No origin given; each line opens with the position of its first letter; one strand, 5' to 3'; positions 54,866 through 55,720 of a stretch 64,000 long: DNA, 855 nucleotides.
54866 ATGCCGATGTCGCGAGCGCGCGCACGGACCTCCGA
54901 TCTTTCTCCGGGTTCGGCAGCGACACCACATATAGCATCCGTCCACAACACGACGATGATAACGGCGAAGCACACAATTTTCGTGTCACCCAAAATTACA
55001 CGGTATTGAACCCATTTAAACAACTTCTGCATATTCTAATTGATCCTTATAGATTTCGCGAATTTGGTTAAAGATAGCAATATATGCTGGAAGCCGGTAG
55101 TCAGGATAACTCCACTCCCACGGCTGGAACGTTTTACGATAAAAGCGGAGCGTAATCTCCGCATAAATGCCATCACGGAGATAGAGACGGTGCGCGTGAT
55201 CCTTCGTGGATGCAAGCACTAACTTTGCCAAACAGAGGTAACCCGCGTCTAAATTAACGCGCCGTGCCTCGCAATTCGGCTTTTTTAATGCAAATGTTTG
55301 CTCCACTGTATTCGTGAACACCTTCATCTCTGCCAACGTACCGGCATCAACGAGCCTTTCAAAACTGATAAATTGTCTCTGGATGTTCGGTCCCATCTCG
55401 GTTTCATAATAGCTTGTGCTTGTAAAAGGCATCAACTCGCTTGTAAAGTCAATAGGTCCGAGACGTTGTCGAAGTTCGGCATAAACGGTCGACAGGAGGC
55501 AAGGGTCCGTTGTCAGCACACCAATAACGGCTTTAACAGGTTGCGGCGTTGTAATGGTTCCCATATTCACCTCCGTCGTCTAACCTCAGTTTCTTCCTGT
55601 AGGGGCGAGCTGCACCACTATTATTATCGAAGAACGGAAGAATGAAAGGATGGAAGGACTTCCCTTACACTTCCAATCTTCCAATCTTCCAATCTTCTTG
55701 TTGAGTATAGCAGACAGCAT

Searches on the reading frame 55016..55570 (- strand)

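Call 78: search_protein_families(library=pfam, max_evalue=0.0001, proteins=[window:55016-55570:-])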
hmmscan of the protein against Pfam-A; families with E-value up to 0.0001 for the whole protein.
window:55016-55570:- (184 aa): 1 family
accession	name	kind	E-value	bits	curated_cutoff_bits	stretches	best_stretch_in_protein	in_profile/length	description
PF14385.11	DUF4416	-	2.5e-57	193.8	27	1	11-174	2-162/162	Domain of unknown function (DUF4416)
